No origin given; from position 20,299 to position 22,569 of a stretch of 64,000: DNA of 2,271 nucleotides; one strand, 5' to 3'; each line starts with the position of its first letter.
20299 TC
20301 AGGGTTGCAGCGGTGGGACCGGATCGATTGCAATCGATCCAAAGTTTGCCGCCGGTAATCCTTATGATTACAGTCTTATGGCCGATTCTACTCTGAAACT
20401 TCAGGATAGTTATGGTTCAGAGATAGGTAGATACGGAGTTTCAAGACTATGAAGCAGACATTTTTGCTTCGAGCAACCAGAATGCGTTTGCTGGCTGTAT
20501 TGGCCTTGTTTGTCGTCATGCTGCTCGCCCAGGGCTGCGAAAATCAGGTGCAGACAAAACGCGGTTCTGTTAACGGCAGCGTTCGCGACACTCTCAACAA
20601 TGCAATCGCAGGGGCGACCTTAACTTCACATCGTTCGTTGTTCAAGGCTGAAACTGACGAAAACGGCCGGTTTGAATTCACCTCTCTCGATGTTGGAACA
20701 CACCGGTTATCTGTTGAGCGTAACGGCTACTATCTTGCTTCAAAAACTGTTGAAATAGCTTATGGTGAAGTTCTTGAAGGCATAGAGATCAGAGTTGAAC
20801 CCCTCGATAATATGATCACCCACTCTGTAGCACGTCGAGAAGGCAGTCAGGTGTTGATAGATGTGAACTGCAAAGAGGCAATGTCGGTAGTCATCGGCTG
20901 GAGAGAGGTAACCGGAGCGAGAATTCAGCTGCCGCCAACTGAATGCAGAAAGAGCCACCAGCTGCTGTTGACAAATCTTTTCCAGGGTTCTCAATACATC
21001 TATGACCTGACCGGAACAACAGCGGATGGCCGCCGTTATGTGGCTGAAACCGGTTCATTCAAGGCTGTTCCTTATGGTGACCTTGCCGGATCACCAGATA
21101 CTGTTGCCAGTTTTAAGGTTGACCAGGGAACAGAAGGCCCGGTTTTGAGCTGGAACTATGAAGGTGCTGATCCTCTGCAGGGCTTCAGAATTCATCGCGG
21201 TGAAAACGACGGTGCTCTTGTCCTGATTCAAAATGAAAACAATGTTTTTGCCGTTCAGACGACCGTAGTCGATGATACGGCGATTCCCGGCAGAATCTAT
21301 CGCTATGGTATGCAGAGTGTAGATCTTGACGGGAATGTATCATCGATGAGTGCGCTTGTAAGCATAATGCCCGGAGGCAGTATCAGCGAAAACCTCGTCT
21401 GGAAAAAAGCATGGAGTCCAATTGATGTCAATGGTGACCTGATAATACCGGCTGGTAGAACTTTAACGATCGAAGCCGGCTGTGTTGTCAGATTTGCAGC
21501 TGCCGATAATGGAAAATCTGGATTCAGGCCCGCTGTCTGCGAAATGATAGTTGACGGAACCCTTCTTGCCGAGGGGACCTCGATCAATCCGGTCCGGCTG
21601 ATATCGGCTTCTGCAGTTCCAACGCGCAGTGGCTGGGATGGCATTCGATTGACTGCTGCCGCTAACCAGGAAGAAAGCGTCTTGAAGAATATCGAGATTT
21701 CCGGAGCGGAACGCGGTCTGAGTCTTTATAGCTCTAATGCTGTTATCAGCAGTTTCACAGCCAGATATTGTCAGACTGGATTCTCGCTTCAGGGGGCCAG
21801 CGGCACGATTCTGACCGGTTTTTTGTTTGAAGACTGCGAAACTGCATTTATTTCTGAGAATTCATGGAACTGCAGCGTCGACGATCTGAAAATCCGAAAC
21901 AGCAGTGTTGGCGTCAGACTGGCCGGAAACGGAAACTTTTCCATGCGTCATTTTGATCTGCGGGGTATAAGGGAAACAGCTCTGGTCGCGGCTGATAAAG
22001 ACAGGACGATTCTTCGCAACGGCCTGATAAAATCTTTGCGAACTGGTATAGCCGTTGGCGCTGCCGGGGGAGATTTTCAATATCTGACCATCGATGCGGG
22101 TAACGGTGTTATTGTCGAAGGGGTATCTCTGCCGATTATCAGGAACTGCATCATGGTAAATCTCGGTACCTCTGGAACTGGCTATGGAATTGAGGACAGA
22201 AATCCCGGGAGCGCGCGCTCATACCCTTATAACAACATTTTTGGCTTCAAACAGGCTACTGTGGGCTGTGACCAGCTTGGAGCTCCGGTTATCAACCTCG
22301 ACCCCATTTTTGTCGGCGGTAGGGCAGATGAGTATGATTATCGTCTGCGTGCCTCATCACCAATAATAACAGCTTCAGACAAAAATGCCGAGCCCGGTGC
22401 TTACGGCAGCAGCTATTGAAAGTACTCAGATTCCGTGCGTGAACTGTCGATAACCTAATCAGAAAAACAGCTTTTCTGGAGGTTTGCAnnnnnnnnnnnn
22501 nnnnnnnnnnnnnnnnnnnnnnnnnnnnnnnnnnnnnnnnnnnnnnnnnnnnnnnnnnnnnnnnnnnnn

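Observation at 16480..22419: Three tandem, translationally coupled paralogous lipoproteins (CarboxypepD_reg - FN3 - parallel beta-helix)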

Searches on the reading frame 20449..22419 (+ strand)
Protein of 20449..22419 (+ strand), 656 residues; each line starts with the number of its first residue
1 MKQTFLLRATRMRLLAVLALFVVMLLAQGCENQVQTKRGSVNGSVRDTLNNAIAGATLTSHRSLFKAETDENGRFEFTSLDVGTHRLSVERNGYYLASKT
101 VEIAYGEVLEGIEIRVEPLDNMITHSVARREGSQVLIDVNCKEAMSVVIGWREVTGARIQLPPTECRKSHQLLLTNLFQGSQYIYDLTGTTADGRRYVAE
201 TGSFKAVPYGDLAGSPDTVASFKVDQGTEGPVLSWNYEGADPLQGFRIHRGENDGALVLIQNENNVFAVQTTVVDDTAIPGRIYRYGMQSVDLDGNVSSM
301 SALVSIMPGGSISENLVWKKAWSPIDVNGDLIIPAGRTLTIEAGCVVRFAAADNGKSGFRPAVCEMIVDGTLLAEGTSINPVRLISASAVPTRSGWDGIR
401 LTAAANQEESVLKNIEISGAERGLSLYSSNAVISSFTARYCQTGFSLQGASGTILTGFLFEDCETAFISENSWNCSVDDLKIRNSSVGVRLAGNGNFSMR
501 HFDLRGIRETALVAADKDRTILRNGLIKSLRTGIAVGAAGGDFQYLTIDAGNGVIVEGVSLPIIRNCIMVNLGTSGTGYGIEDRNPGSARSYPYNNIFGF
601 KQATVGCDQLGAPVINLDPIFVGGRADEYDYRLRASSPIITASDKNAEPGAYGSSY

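Call 7: search_protein_families(library=pfam, proteins=[window:20449-22419:+], max_evalue=0.1)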
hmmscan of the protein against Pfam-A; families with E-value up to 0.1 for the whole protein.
window:20449-22419:+ (656 aa): 9 families
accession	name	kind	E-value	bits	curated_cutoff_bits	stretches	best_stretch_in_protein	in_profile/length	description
PF13620.12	CarboxypepD_reg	-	1e-11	45.4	32.3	1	40-108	1-74/82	Carboxypeptidase regulatory-like domain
PF13715.12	CarbopepD_reg_2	-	8.8e-09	35.7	32.2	1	41-109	1-70/88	CarboxypepD_reg-like domain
PF13229.12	Beta_helix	-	1.4e-08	34.9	25.9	2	395-519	22-149/158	Right handed beta helix region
PF05048.19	NosD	-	2e-06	27.9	23.6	1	467-566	41-143/212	Periplasmic copper-binding protein (NosD)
PF12708.12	Pect-lyase_RHGA_epim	-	0.0026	18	27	1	404-466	149-211/213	Rhamnogalacturonase A/epimerase, pectate lyase-like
PF14686.12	fn3_3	-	0.019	15.2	24.4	1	60-107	22-71/75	Polysaccharide lyase family 4, domain II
PF09430.16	EMC7_beta-sandw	-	0.02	15.5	26.6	1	56-104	12-60/122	ER membrane protein complex subunit 7, beta-sandwich domain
PF08308.17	PEGA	-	0.055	13.8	20.8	0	79-109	31-61/71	PEGA domain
PF17802.7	SpaA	-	0.072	13.7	23.1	0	52-103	15-74/91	Prealbumin-like fold domain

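Call 15: find_homologous_proteins(query=window:20449-22419:+)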
Query window:20449-22419:+ (656 aa): 70 proteins with E <= 0.001 among 8000 candidates.
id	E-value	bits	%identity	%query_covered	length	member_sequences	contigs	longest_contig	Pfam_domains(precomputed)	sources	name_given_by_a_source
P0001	0.0e+0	1470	100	100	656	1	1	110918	PF13229.13,PF13715.13,PF13620.13,PF28492.1,PF05048.20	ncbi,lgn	-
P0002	0.0e+0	1285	84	100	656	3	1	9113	PF13229.13,PF13715.13,PF13620.13,PF28492.1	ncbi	-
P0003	0.0e+0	1095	72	100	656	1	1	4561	PF13229.13,PF13715.13,PF13620.13,PF28492.1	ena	-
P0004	0.0e+0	1077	69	99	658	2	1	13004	PF13229.13,PF13715.13,PF13620.13,PF28492.1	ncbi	-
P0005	0.0e+0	1063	71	96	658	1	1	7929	PF13229.13,PF13715.13,PF13620.13,PF28492.1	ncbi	-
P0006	7.2e-284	961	65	96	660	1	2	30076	PF13229.13,PF13715.13,PF13620.13,PF28492.1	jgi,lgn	-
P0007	1.6e-283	960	65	96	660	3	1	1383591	PF13715.13,PF13620.13,PF28492.1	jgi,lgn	-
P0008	6.6e-281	952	65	95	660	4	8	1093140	PF13229.13,PF13715.13,PF13620.13,PF28492.1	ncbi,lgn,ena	-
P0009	4.0e-280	949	64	95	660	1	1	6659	PF13715.13,PF13620.13,PF28492.1,PF05048.20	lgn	-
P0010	4.7e-279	945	64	95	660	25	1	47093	PF13229.13,PF13715.13,PF13620.13,PF28492.1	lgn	-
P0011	2.2e-278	943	63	96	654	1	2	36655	PF13229.13,PF13715.13,PF13620.13,PF28492.1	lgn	-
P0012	6.9e-276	935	62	98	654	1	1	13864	PF13229.13,PF13715.13,PF12708.13,PF13620.13,PF05048.20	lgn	-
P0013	3.2e-275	933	64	95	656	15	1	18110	PF13229.13,PF13715.13,PF13620.13,PF28492.1,PF05048.20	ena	-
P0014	2.1e-269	914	62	96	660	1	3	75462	PF13229.13,PF13715.13,PF13620.13,PF28492.1,PF05048.20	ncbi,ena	-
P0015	1.6e-267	907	62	98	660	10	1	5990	PF13229.13,PF13715.13,PF13620.13,PF28492.1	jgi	-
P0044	2.4e-204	699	48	97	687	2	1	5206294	PF13715.13,PF13620.13,PF28492.1,PF05048.20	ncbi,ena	-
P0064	2.0e-161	557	41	98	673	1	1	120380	PF13229.13,PF13715.13,PF08308.18,PF13620.13,PF05048.20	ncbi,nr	ncbi:MAG: carboxypeptidase regulatory-like domain-containing protein [Candidatus Riflebacteria bacte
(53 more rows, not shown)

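Call 17: find_encoding_contigs(protein=P0044, flank=10000, max_places=2)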
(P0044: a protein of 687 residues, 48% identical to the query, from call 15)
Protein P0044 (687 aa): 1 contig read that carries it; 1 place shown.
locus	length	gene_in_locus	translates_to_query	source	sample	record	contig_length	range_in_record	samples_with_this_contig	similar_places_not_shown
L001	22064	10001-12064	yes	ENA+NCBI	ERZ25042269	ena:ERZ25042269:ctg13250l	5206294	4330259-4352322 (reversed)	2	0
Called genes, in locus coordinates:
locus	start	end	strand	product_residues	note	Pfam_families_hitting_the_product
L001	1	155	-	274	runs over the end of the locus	-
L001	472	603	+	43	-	-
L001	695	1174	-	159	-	PF01713:Smr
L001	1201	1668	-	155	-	PF07308:DUF1456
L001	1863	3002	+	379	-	-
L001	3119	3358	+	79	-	-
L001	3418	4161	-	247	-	PF01113:DapB_N, PF02629:CoA_binding (weak), PF05173:DapB_C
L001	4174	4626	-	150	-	PF00692:dUTPase, PF22769:DCD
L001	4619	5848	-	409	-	PF00155:Aminotran_1_2, PF00266:Aminotran_5 (weak), PF01053:Cys_Met_Meta_PP (weak)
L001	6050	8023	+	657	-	PF13620:CarboxypepD_reg, PF13715:CarbopepD_reg_2 (weak), PF16656:Pur_ac_phosph_N (weak), PF00041:fn3 (weak), PF28492:Beta_helix_4, PF13229:Beta_helix (weak)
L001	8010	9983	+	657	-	PF13620:CarboxypepD_reg, PF16656:Pur_ac_phosph_N (faint), PF25059:FN3_DSCAM-DSCAML_C (faint), PF00041:fn3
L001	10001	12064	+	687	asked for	PF13620:CarboxypepD_reg, PF13715:CarbopepD_reg_2 (weak), PF28492:Beta_helix_4 (weak), PF05048:NosD (faint)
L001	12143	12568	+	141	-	-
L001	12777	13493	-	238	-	PF13483:Lactamase_B_3, PF12706:Lactamase_B_2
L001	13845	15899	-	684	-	PF00795:CN_hydrolase, PF02540:NAD_synthase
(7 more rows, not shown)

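Call 18: find_encoding_contigs(protein=P0064, flank=10000, max_places=2)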
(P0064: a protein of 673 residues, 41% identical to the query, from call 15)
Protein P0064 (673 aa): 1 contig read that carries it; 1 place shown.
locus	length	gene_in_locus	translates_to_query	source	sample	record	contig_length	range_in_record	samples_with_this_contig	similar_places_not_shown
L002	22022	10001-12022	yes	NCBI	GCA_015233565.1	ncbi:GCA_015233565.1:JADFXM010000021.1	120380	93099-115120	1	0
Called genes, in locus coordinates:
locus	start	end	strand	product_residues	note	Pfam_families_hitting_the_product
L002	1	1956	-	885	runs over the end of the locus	-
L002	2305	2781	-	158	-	-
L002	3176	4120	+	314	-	-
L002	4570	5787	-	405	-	PF00155:Aminotran_1_2, PF00266:Aminotran_5, PF01053:Cys_Met_Meta_PP (weak)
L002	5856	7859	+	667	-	PF13620:CarboxypepD_reg, PF13715:CarbopepD_reg_2 (weak), PF00041:fn3 (faint), PF28492:Beta_helix_4, PF13229:Beta_helix (weak), PF05048:NosD (weak)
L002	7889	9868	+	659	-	PF13620:CarboxypepD_reg, PF00041:fn3 (faint), PF13229:Beta_helix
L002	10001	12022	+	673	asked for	PF13620:CarboxypepD_reg, PF13715:CarbopepD_reg_2, PF08308:PEGA (faint), PF05048:NosD (weak), PF13229:Beta_helix (weak)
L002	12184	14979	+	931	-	PF00672:HAMP, PF07228:SpoIIE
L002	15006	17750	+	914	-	PF00672:HAMP (weak), PF07228:SpoIIE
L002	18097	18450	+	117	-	-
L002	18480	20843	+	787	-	PF13646:HEAT_2 (weak)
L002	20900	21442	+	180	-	PF04542:Sigma70_r2, PF08281:Sigma70_r4_2, PF04545:Sigma70_r4 (weak)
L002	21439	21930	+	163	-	-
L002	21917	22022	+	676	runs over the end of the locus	-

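Call 19: search_protein_families(library=ncbifam, proteins=[window:20449-22419:+], max_evalue=0.1)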
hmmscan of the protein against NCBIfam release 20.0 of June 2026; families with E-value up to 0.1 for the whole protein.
window:20449-22419:+ (656 aa): 1 family
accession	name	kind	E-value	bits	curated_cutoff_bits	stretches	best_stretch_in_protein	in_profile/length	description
NF052345.1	S_layer_anammox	exception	3.5e-05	21.4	1400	1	37-108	1311-1384/1596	Kustd1514 family S-layer glycoprotein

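Call 20: search_solved_structures(query=window:20449-22419:+, max_evalue=1)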
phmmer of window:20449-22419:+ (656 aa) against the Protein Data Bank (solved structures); distinct sequences matched with E-value up to 1: 1.
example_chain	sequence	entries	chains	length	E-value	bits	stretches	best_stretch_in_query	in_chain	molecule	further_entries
2x9w_A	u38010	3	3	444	0.62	11.7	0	31-97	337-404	CELL WALL SURFACE ANCHOR FAMILY PROTEIN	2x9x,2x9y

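Call 22: find_related_loci(query=A1, collection=genome_contigs, flank=10000)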
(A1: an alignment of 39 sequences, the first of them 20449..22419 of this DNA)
Query A1 (656 aa) in genome_contigs; peptide patterns used: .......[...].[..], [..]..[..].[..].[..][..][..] (x = any residue, [..] = any of these).
302 stretches matched a pattern; 38 encode a relative of the query (tblastn E <= 1e-3); 38 distinct loci.
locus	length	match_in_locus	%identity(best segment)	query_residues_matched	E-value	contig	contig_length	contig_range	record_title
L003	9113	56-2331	84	1-655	0e+0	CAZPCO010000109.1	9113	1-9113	MAG TPA_asm: uncultured bacterium isolate binchicken_co117_419 genome assembly, contig: NODE_13447_length_9113_cov_4.335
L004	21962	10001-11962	72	1-654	0e+0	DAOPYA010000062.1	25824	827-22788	MAG TPA_asm: Candidatus Rifleibacterium sp. isolate AMR_MDS_1326 NODE_1883_length_25824_cov_5.867903, whole genome shotg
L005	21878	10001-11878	65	29-654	0e+0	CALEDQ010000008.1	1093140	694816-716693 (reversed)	MAG TPA_asm: uncultured bacterium isolate SRR3330203_bin.17_CONCOCT_v1.1_MAG genome assembly, contig: ERZ724088.1, whole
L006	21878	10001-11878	64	29-654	0e+0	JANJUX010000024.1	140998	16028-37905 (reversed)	MAG: Candidatus Riflebacteria bacterium isolate RXS2_metabat.bin.35 RXS2_k141_38671, whole genome shotgun sequence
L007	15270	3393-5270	64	29-654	0e+0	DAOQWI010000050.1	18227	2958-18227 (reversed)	MAG TPA_asm: Candidatus Ozemobacteraceae bacterium isolate AMR_MDS_1066 NODE_3459_length_18227_cov_7.039952, whole genom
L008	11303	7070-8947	64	27-654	0e+0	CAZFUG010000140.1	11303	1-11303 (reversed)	MAG TPA_asm: uncultured bacterium isolate binchicken_co115_14 genome assembly, contig: NODE_8686_length_11303_cov_4.3215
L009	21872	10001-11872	57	29-654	0e+0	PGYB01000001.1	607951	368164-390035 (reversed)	MAG: Candidatus Riflebacteria bacterium HGW-Riflebacteria-1 bjp_ig2103_scaffold_3, whole genome shotgun sequence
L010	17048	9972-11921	56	5-654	0e+0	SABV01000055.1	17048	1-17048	MAG: Erysipelotrichia bacterium isolate INTA.CYC.134 contig-100_2742, whole genome shotgun sequence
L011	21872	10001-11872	56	29-654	0e+0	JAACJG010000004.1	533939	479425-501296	MAG: Candidatus Rifleibacterium amylolyticum isolate CH46 Scaffold03, whole genome shotgun sequence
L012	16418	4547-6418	55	29-654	0e+0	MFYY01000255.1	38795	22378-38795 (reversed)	MAG: Candidatus Riflebacteria bacterium GWC2_50_8 gwc2_scaffold_864, whole genome shotgun sequence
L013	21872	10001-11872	55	29-654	0e+0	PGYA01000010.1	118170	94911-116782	MAG: Candidatus Riflebacteria bacterium HGW-Riflebacteria-2 bjp_ig2102_scaffold_221, whole genome shotgun sequence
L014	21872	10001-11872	55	29-654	0e+0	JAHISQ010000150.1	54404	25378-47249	MAG: Candidatus Riflebacteria bacterium isolate MM_PC_MetaG.mb.182 MM_PC_MetaG.mb.182_k141_1505240, whole genome shotgun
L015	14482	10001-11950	53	5-654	0e+0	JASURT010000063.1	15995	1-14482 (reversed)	MAG: Candidatus Ozemobacter sp. isolate DJKA78_ANT-KO_bin.22 scaffold_906, whole genome shotgun sequence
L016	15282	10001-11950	50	1-654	0e+0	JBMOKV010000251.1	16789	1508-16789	MAG: Candidatus Rifleibacteriota bacterium isolate Betzabe_MAG007 MAG007_251, whole genome shotgun sequence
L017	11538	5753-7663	49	17-654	0e+0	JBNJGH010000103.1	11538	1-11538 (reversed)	MAG: Candidatus Rifleibacteriota bacterium isolate Y22_45dBSe2.bin.2 NODE_4670_length_11538_cov_11.211207, whole genome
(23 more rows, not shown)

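Call 30: predict_structure(alignment_id=A1)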
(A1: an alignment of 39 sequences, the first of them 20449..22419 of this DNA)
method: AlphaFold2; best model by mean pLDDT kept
length: 656 residues; sequences in the alignment: 39
mean_pLDDT: 88.7   pTM: 0.67
mean pLDDT of the five models: 88.7, 86.6, 86.1, 86.0, 83.8
residues with pLDDT >= 90: 416; 70-90: 198; 50-70: 32; < 50: 10
segments of 3 or more residues with pLDDT < 50: 29-36
pLDDT, mean of each block of 10 residues (from residue 1): 58 78 67 53 87 89 89 88 89 87 84 86 90 91 93 89 93 91 93 86 89 90 90 94 95 93 94 93 95 93 92 94 89 94 94 76 88 95 83 74 89 95 91 95 94 95 96 96 96 95 96 94 96 91 95 91 93 91 80 91 87 76 80 92 89 80
secondary structure, 60 per line:
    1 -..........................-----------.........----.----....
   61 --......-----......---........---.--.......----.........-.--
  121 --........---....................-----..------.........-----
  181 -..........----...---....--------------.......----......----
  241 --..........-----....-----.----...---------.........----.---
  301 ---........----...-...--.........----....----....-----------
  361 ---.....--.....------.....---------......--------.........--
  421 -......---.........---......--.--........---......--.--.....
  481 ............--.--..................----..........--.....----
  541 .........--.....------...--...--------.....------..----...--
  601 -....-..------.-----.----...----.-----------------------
elements in order: H2-27 E39-47 E57-60 E63-68 E74-79 E83-90 E97-103 E108-116 E123-130 E134-153 E167-175 E182-191 E196-198 E202-205 E220-226 E231-236 E243-252 E258-261 E272-274 E284-292 E304-311 E316-318 E325-333 E338-341 E346-349 E364-368 E371-375 E382-386 E396-401 E410-418 E422-427 E431-439 E443-448 E454-461 E465-470 E476-492 E498-515 E520-529 E532-536 E541-549 E552-556 E563-565 E568-570 E579-583 E596-598 E602-605

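Call 32: fold_search(model_id=the predicted structure, library=pdb)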
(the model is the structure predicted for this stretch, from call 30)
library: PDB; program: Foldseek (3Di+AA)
matches with E <= 10: 1846; with E <= 0.001: 485
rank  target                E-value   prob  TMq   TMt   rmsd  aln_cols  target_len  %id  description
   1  8bxr                  9.6e-10  1.00  0.17  0.30  13.4       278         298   14  Titin FnIII-domain I109-I111 (I/A4-A/A6) from the MIR region (released 2023-02-15)
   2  8bnq_B                1.2e-08  1.00  0.17  0.31  16.9       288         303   14  Crystal structure of the FnIII-tandem A84-A86 from the A-band of titin (released 2023-04-12)
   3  3s98                  1.3e-08  1.00  0.15  0.32  16.2       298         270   13  human IFNAR1 (released 2011-08-31)
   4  5i99                  1.6e-08  1.00  0.14  0.22  18.4       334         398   14  Crystal structure of mouse CNTN3 Ig5-Fn2 domains (released 2016-08-31)
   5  8bnq_A                2.3e-08  1.00  0.18  0.31  15.7       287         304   15  Crystal structure of the FnIII-tandem A84-A86 from the A-band of titin (released 2023-04-12)
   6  2jll                  2.7e-08  1.00  0.13  0.20  16.1       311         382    9  Crystal structure of NCAM2 IgIV-FN3II (released 2009-11-17)
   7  8fia_A                2.7e-08  1.00  0.12  0.05  28.1       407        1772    9  The structure of fly Teneurin self assembly (released 2023-05-03)
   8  6xay_C                3.8e-08  1.00  0.17  0.31  13.0       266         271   12  Structure of a fragment of human fibronectin containing the 10th, 11th and 12th type III domains (released 2021-06-09)
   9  3t1w                  3.9e-08  1.00  0.16  0.25  13.3       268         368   13  Structure of the four-domain fragment Fn7B89 of oncofetal fibronectin (released 2012-03-21)
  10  4yfg_A                4.5e-08  1.00  0.14  0.18  16.5       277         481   10  Crystal structure of PTP delta meA3/meB minus variant Ig1-Fn1 (released 2015-05-06)
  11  8q6t_I                5.4e-08  1.00  0.15  0.10  16.6       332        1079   14  Helical reconstruction of the relaxed thick filament from FIB milled left ventricular mouse myofibrils (released 2023-11-01)
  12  4yfd_A                6.8e-08  1.00  0.14  0.19  14.9       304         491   11  Crystal structure PTP delta Ig1-Fn2 in complex with IL-1RAcP (released 2015-05-06)
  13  7y8s_B                7.8e-08  1.00  0.16  0.33  14.7       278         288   14  Crystal structure of sDscam FNIII1-3 domains, isoform beta2v6 (released 2023-05-24)
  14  2xyc                  1.2e-07  1.00  0.13  0.25  15.5       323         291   14  CRYSTAL STRUCTURE OF NCAM2 IGIV-FN3I (released 2011-02-23)
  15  6xay_A                1.4e-07  1.00  0.17  0.33  13.0       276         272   10  Structure of a fragment of human fibronectin containing the 10th, 11th and 12th type III domains (released 2021-06-09)
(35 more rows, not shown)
